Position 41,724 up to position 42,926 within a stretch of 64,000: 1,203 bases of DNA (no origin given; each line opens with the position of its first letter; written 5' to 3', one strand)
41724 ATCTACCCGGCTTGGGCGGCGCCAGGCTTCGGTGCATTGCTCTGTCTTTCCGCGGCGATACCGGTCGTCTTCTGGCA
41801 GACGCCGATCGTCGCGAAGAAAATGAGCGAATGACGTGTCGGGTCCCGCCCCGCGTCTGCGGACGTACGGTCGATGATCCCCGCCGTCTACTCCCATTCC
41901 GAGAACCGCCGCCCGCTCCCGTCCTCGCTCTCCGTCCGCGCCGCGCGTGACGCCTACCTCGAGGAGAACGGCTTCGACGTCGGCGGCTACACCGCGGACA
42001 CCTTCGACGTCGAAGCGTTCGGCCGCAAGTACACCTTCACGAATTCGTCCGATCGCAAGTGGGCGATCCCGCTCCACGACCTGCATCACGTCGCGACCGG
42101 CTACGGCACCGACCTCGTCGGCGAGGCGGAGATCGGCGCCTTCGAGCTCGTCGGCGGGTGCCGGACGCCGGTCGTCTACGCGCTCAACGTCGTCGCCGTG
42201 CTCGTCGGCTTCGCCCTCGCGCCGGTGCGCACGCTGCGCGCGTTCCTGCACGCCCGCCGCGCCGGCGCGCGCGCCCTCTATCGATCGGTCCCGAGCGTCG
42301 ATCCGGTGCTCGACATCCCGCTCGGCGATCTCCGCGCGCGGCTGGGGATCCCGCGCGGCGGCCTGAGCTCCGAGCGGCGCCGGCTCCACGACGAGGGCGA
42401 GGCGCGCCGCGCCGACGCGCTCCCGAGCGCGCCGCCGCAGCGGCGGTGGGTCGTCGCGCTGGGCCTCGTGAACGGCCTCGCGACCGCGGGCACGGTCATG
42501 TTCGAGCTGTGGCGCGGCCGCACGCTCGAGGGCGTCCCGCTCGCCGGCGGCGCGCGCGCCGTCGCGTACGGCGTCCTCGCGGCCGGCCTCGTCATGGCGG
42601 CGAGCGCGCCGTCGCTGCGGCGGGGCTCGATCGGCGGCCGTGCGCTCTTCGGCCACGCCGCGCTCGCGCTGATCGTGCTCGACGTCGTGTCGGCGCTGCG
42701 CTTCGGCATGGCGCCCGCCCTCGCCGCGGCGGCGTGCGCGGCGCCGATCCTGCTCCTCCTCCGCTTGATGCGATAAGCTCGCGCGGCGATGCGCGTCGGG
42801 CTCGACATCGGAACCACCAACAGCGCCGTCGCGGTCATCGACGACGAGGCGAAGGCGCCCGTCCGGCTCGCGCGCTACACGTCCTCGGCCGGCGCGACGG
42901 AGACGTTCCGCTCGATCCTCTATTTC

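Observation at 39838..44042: Compact four-gene operon: ECF sigma factor, sigma-associated Ser/Thr kinase with membrane domain, Coq4-like metal-site protein, and substrate-domain-less Hsp70-like ATPase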

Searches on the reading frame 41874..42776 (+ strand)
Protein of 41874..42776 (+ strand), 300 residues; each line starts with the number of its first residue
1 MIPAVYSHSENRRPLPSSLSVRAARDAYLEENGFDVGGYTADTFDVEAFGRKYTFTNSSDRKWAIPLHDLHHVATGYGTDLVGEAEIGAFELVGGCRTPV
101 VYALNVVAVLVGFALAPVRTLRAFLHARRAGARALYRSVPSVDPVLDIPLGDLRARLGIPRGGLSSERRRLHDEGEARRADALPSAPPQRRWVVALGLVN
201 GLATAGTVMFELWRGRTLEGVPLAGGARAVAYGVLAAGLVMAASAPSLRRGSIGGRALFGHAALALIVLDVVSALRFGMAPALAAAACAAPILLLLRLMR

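Call 3: search_protein_families(library=pfam, proteins=[window:41874-42776:+], max_evalue=0.1)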
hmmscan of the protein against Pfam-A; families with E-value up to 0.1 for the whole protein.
window:41874-42776:+ (300 aa): 0 families

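Call 4: search_protein_families(library=ncbifam, proteins=[window:41874-42776:+], max_evalue=0.1)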
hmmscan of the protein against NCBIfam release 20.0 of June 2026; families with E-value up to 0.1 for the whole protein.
window:41874-42776:+ (300 aa): 0 families

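Call 5: search_protein_families(library=pfam, proteins=[window:41874-42776:+], max_evalue=10)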
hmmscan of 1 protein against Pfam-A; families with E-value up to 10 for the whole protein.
window:41874-42776:+ (300 aa): 1 family
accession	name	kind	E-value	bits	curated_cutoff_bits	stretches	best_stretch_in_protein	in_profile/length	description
PF05019.18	Coq4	-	0.31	10.7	22.9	1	67-94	125-152/221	Coenzyme Q (ubiquinone) biosynthesis protein Coq4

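Call 6: search_protein_families(library=padloc, proteins=[window:41874-42776:+], max_evalue=0.01)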
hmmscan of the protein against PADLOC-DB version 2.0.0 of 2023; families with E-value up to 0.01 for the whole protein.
window:41874-42776:+ (300 aa): 0 families

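Call 8: find_homologous_proteins(query=window:41874-42776:+, max_evalue=0.001)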
Query window:41874-42776:+ (300 aa): 117 proteins with E <= 0.001 among 8000 candidates.
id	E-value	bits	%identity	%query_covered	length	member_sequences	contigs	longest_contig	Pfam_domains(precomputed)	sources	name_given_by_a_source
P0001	1.4e-188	643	100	100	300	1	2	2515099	-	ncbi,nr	ncbi:MAG: hypothetical protein KIT84_19290 [Labilithrix sp.]|nr:hypothetical protein [Labilithrix sp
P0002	1.1e-113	398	68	93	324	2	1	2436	-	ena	-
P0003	2.2e-113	397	67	97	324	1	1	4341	-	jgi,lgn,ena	-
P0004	4.0e-112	392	66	87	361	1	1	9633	-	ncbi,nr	ncbi:MAG TPA: hypothetical protein VM580_00640 [Labilithrix sp.]|nr:hypothetical protein [Labilithri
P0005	4.4e-110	386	68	96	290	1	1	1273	-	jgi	jgi:hypothetical protein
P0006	8.8e-106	372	62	96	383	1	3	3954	-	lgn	-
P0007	8.6e-99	349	65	86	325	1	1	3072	-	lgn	-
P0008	5.5e-92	326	61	89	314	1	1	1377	-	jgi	jgi:hypothetical protein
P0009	2.0e-88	315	65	84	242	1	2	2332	-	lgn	-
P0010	4.5e-73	264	68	59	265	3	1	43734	-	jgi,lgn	jgi:hypothetical protein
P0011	1.7e-72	262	57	89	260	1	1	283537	-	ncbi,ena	-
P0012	2.1e-64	236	51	92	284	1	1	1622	-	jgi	jgi:hypothetical protein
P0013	1.9e-63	233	60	62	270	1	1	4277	-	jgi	jgi:hypothetical protein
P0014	4.2e-63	232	67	56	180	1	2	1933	-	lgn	-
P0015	2.7e-62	229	63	57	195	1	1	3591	-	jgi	jgi:hypothetical protein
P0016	9.2e-61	224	64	55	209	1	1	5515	-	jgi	jgi:hypothetical protein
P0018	2.5e-57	213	61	55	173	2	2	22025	-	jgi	jgi:ubiquinone biosynthesis protein Coq4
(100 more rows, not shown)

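Call 11: search_solved_structures(query=A1, max_evalue=10, show_alignments=3)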
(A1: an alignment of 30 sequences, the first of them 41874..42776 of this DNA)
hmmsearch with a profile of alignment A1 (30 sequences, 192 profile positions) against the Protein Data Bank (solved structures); distinct sequences matched with E-value up to 10: 12.
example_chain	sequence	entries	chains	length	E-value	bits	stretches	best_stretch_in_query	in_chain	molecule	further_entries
3msq_A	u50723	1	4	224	3.1e-05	26.8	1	60-151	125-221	Putative ubiquinone biosynthesis protein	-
6e12_A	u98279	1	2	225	0.002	20.8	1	60-150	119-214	Alr8543 protein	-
8zo8_5A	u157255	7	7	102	0.5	13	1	79-147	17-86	Cytochrome c oxidase subunit 5A, mitochondrial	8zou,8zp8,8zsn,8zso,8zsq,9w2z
8d4t_R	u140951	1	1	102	0.51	13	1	79-147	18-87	Cytochrome c oxidase subunit 5A, mitochondrial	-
7w3e_E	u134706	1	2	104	0.52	12.9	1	79-147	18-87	Cytochrome c oxidase subunit 5A, mitochondrial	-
5b1b_E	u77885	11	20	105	0.53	12.9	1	79-147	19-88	Cytochrome c oxidase subunit 5A, mitochondrial | COMPLEX IV COX5A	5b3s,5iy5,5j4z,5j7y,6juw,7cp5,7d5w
1occ_E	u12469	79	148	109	0.58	12.8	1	79-147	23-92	CYTOCHROME C OXIDASE | Cytochrome c oxidase polypeptide Va | CYTOCHROME C OXIDASE SUBUNIT 5A, MITOCHONDRIAL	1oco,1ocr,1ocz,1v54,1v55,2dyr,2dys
6akm_B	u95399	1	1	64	0.67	12.6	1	128-168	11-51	Sarcolemmal membrane-associated protein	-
8pw5_r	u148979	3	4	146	1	12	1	79-146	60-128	Cytochrome c oxidase subunit 5A, mitochondrial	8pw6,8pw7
2y69_E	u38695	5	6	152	1.1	11.9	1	79-146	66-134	CYTOCHROME C OXIDASE SUBUNIT 5A | Cytochrome c oxidase subunit 5A, mitochondrial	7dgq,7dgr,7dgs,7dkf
5z62_E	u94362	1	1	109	1.1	11.8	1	79-145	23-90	Cytochrome c oxidase subunit 5A, mitochondrial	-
8ugh_4E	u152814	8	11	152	1.2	11.8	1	79-146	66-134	Cytochrome c oxidase subunit 5A, mitochondrial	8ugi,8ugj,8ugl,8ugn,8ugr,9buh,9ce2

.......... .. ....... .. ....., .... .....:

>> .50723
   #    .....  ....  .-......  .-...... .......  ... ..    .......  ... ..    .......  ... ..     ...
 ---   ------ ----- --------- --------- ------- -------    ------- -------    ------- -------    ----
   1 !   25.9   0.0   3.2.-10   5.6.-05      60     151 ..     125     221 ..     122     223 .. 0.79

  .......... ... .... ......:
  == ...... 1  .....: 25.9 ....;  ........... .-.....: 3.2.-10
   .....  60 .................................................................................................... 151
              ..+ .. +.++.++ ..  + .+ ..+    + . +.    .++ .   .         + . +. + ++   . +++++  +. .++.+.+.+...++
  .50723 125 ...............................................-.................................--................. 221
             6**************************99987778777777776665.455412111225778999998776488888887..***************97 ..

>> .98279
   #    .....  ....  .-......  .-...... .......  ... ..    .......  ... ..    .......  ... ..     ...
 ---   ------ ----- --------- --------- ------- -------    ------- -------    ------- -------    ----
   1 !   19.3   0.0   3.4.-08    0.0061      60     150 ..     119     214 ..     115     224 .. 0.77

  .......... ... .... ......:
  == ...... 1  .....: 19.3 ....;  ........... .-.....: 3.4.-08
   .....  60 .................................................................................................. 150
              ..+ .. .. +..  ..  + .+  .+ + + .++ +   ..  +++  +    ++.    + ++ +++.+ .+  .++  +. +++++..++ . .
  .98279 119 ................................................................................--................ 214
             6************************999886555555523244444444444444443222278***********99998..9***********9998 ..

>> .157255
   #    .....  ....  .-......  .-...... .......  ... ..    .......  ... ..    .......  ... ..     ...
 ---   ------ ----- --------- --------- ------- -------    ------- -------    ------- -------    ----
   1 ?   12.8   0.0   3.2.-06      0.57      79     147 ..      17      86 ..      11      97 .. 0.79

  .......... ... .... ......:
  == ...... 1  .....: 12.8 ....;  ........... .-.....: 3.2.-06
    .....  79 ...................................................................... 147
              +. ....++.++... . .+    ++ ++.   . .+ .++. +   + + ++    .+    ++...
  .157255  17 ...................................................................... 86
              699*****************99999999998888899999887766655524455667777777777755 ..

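Call 12: find_related_loci(query=A1, collection=genome_contigs, flank=8000)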
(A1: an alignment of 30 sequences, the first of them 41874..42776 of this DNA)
Query A1 (300 aa) in genome_contigs; peptide patterns used: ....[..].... (x = any residue, [..] = any of these).
117 stretches matched a pattern; 117 encode a relative of the query (tblastn E <= 1e-3); the best 80 are kept; 80 distinct loci.
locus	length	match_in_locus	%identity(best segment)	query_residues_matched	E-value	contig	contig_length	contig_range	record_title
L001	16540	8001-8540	60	3-184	2e-59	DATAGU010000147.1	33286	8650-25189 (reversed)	MAG TPA_asm: Polyangia bacterium isolate SMAG_U6837 k141_2615795, whole genome shotgun sequence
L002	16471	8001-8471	57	13-169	2e-51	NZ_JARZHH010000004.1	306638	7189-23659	Polyangium sp. 6x1 NODE_4_length_306638_cov_24.519652, whole genome shotgun sequence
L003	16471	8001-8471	56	13-169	2e-50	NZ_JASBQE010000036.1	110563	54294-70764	Polyangium sp. 15x6 NODE_36_length_110563_cov_16.617942, whole genome shotgun sequence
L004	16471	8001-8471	58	13-169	1e-50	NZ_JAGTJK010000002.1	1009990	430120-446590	Polyangium jinanense strain SDU13 Scaffold2, whole genome shotgun sequence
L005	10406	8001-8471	55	13-169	1e-48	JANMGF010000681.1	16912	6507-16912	MAG: Polyangium sp. isolate OTE_70b_concoct_23 OTE_70b_k141_1618666, whole genome shotgun sequence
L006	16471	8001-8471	55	13-169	1e-48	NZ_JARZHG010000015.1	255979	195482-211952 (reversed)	Polyangium sp. y55x31 NODE_15_length_255979_cov_17.867888, whole genome shotgun sequence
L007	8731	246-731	52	3-171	2e-44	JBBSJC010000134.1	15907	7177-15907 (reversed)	MAG: Polyangiales bacterium isolate LS4_concoct.218 LS4_concoct.218_K_2008965_L_15907_cov_10.0000, whole genome shotgun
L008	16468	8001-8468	55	17-174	5e-42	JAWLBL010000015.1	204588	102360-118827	MAG: Myxococcota bacterium isolate 15dZY3.bin.102 NODE_136_length_204588_cov_85.733071, whole genome shotgun sequence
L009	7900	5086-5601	46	15-188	3e-42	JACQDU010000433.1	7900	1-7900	MAG: bacterium isolate NC_groundwater_1003_Pr1_S-0.65um_70_8 Montesol18_Sp65_coassembly_scaffold_911030, whole genome sh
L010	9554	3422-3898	48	14-174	3e-40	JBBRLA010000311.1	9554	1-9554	MAG: Polyangia bacterium isolate La1_concoct.199 LA1C_C.199_k141_1688577L_9554_cov_9.9891, whole genome shotgun sequence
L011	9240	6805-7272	51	15-172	9e-39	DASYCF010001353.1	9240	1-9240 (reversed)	MAG TPA_asm: Byssovorax sp. isolate SMAG_U4926 k141_1443306, whole genome shotgun sequence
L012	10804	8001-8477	48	13-172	5e-36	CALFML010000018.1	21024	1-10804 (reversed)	MAG TPA_asm: uncultured Myxococcales bacterium isolate SRR6231182_bin.80_CONCOCT_v1.1_MAG genome assembly, contig: ERZ65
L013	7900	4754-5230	48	13-172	5e-36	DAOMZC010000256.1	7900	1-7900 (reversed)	MAG TPA_asm: Pseudomonadota bacterium isolate AMR_MDS_5610 NODE_2012_length_7900_cov_7.342766, whole genome shotgun sequ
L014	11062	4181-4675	47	14-172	1e-35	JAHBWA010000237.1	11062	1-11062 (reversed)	MAG: Labilithrix sp. isolate ACE_MYX5 MYX5_237, whole genome shotgun sequence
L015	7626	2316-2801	47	14-172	2e-35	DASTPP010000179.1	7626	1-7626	MAG TPA_asm: Polyangiaceae bacterium isolate SMAG_U2200 k141_1281041, whole genome shotgun sequence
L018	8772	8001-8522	43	13-190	2e-34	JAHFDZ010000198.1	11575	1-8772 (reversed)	MAG: Myxococcales bacterium isolate nzgw257 NODE_8043_length_11576_cov_4.073069, whole genome shotgun sequence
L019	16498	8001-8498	44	14-173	3e-33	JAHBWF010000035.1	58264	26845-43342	MAG: Labilithrix sp. isolate ACE_MYX10 MYX10_35, whole genome shotgun sequence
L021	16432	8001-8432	47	19-164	5e-33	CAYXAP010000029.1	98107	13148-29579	MAG TPA_asm: uncultured Sandaracinus sp. isolate SRP321284_co1_170 genome assembly, contig: NODE_228_length_98107_cov_18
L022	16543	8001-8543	45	13-187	1e-32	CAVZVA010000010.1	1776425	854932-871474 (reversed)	MAG: uncultured delta proteobacterium isolate MFD02416.bin.1.77 genome assembly, contig: contig_7123, whole genome shotg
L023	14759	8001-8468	46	15-168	9e-33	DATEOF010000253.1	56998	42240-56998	MAG TPA_asm: Polyangiales bacterium isolate SMAG_U8988 k141_509270, whole genome shotgun sequence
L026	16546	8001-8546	43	13-188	1e-31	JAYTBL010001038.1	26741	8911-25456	MAG: Polyangiaceae bacterium isolate GFS_14252 GFS_14252_1037, whole genome shotgun sequence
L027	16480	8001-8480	45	13-168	1e-30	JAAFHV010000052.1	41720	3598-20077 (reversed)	MAG: Myxococcales bacterium isolate bin26.maxbin.ball.049 WN_Myxococcales_2_scaffold_52, whole genome shotgun sequence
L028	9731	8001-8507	42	4-172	9e-31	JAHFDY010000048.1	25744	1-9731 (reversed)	MAG: Myxococcales bacterium isolate nzgw256 NODE_1093_length_25745_cov_4.459725, whole genome shotgun sequence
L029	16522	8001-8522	45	1-172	3e-30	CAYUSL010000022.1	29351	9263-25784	MAG TPA_asm: uncultured bacterium isolate binchicken_co118_326 genome assembly, contig: NODE_1499_length_29351_cov_10.28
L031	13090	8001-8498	41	13-178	9e-30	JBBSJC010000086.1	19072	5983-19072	MAG: Polyangiales bacterium isolate LS4_concoct.218 LS4_concoct.218_K_1356957_L_19072_cov_11.9915, whole genome shotgun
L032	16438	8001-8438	45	17-164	1e-29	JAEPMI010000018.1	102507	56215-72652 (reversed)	MAG: Deltaproteobacteria bacterium isolate HCUG1432-5 NODE_18_length_102507_cov_32.727287, whole genome shotgun sequence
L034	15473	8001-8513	41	20-191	3e-29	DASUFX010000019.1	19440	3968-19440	MAG TPA_asm: Kofleriaceae bacterium isolate SMAG_U1390 k141_420012, whole genome shotgun sequence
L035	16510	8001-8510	43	11-172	2e-29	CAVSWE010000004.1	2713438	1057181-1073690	MAG: uncultured delta proteobacterium isolate MFD05705.bin.2.131 genome assembly, contig: contig_27161, whole genome sho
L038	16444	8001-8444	43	9-163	3e-28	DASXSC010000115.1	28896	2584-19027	MAG TPA_asm: Pyrinomonadaceae bacterium isolate SMAG_U4656 k141_918074, whole genome shotgun sequence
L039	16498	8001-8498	41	10-173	2e-28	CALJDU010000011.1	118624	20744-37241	MAG: uncultured bacterium isolate R4_Bin_MAXBIN__061_1 genome assembly, contig: c_000004539911, whole genome shotgun seq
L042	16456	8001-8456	41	18-171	1e-27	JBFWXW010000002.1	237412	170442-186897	MAG: Kofleriaceae bacterium isolate CA_2019_TPBS_15 NODE_469_length_237412_cov_5.585292_TPBS, whole genome shotgun seque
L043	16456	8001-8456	43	8-159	1e-27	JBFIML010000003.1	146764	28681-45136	MAG: Myxococcota bacterium isolate Mix_sand12.2021.10.G.3 k141_84231_length_146764_cov_45.1249, whole genome shotgun seq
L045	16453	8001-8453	44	12-159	2e-27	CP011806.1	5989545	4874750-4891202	Acidobacteria bacterium Mor1, partial sequence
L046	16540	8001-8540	43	13-190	2e-27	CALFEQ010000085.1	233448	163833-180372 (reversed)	MAG TPA_asm: uncultured Myxococcales bacterium isolate SRR5251193_bin.130_CONCOCT_v1.1_MAG genome assembly, contig: ERZ7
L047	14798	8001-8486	43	17-173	4e-27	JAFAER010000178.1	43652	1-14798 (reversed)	MAG: Proteobacteria bacterium isolate OH_SBlB_141 k127_865056, whole genome shotgun sequence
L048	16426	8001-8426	42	18-161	7e-27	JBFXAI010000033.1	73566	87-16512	MAG: Kofleriaceae bacterium isolate CA_2019_TPBS_207 NODE_2652_length_73566_cov_6.547393_TPBS, whole genome shotgun sequ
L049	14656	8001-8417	43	19-159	6e-27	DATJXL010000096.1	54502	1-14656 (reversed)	MAG TPA_asm: Kofleriaceae bacterium isolate SMAG_U15125 k141_3830669, whole genome shotgun sequence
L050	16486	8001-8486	41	9-172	4e-26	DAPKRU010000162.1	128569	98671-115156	MAG TPA_asm: Polyangiaceae bacterium LLY-WYZ-15_(1-7) isolate LLY-WYZ-15_3 k141_786392, whole genome shotgun sequence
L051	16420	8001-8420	44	17-157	2e-26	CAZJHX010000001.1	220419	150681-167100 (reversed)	MAG TPA_asm: uncultured Myxococcales bacterium isolate binchicken_co141_27 genome assembly, contig: NODE_76_length_22041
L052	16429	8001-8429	44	17-161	4e-25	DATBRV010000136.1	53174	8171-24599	MAG TPA_asm: Myxococcota bacterium isolate SMAG_U4138 k141_987206, whole genome shotgun sequence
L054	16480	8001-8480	41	14-168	1e-25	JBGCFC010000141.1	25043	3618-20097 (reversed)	MAG: Sandaracinaceae bacterium isolate SGMAG-31 contig141, whole genome shotgun sequence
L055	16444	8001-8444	45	13-159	2e-25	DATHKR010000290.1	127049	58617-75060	MAG TPA_asm: Kofleriaceae bacterium isolate SMAG_U12585 k141_343385, whole genome shotgun sequence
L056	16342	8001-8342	49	13-124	2e-25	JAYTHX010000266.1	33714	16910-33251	MAG: Polyangiaceae bacterium isolate GFS_2591 GFS_2591_265, whole genome shotgun sequence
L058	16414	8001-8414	43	20-159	3e-25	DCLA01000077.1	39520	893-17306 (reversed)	MAG TPA_asm: Myxococcales bacterium UBA1660 UBA1660_contig_8527, whole genome shotgun sequence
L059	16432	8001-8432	41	14-159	4e-25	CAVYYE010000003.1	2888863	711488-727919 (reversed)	MAG: uncultured delta proteobacterium isolate MFD05684.bin.1.427 genome assembly, contig: contig_25830, whole genome sho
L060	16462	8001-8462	43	9-161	4e-25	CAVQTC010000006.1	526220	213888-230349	MAG: uncultured delta proteobacterium isolate MFD10007.bin.2.207 genome assembly, contig: contig_30054, whole genome sho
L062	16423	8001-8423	45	18-159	8e-25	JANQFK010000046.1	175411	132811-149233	MAG: Myxococcota bacterium isolate PL23a_bin.83 k99_3691960, whole genome shotgun sequence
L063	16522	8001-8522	42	13-187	9e-25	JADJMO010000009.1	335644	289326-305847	MAG: Myxococcales bacterium isolate EsbW_18-Q3-R4-48_BATAC.438 tig00005766-10-3379140, whole genome shotgun sequence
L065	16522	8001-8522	44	13-187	2e-24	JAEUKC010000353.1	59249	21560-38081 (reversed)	MAG: Myxococcales bacterium isolate new MAG-85 k141_4078214, whole genome shotgun sequence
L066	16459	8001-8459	44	9-165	3e-24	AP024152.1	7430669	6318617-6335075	Abditibacteriota bacterium IAD-21 DNA, complete genome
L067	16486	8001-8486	43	13-174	4e-24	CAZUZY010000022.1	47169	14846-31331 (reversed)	MAG TPA_asm: uncultured Polyangiales bacterium isolate binchicken_co284_134 genome assembly, contig: NODE_1042_length_47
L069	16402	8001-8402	40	20-159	6e-24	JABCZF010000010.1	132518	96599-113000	MAG: Acidobacteria bacterium isolate Inc-BW-C-12-M_MAG15 Ga0210394_10000228, whole genome shotgun sequence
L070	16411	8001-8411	43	13-154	7e-24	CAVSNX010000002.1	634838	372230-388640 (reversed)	MAG: uncultured Acidobacteriota bacterium isolate MFD03346.bin.1.51 genome assembly, contig: contig_12004, whole genome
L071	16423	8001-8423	41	17-159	9e-24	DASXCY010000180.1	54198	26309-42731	MAG TPA_asm: Kofleriaceae bacterium isolate SMAG_U5072 k141_4013624, whole genome shotgun sequence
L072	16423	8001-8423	46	24-165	1e-23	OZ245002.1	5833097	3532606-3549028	MAG: Myxococcota bacterium isolate 641f811d-2bae-4d89-87bb-445edc559d6d genome assembly, chromosome: 1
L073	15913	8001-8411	39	15-157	2e-23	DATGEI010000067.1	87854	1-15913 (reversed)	MAG TPA_asm: Candidatus Acidoferrum sp. isolate SMAG_U9698 k141_887628, whole genome shotgun sequence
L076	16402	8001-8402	41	20-159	1e-23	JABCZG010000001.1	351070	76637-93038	MAG: Acidobacteria bacterium isolate Inc-BW-C-12-M_MAG16 Ga0210394_10000028, whole genome shotgun sequence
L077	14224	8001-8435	42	17-161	3e-23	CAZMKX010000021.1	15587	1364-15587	MAG TPA_asm: uncultured Myxococcales bacterium isolate SRP173033_co1_140 genome assembly, contig: NODE_7473_length_15587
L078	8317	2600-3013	42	21-159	7e-23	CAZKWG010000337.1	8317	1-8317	MAG TPA_asm: uncultured Enterobacterales bacterium isolate SRP287051_co1_191 genome assembly, contig: NODE_10784_length_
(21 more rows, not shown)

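Call 16: find_encoding_contigs(protein=P0011, flank=8000, max_places=3)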
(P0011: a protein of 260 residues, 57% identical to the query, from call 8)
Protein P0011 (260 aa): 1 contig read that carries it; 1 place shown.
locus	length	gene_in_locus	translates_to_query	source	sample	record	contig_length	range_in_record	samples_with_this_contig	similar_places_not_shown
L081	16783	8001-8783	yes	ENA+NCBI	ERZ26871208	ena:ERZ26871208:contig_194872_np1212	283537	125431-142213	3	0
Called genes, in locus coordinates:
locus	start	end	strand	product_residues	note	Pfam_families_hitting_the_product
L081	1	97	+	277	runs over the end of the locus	-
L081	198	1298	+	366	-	-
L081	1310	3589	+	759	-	PF13231:PMT_2 (weak)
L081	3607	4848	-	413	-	-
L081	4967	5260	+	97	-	-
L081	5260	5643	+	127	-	-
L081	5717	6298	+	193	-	PF07638:Sigma70_ECF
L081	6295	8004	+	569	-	PF00069:Pkinase, PF07714:PK_Tyr_Ser-Thr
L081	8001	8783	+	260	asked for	-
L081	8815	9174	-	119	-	-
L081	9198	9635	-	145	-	-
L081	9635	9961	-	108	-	-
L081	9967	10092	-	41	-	-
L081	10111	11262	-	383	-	PF00266:Aminotran_5, PF22580:KYNU_C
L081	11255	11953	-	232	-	PF03301:Trp_dioxygenase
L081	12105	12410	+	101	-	PF09723:Zn_ribbon_8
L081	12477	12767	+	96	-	PF00166:Cpn10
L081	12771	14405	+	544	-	PF00118:Cpn60_TCP1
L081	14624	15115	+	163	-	-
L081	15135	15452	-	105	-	-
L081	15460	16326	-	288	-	-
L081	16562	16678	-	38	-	-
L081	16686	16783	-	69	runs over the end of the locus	-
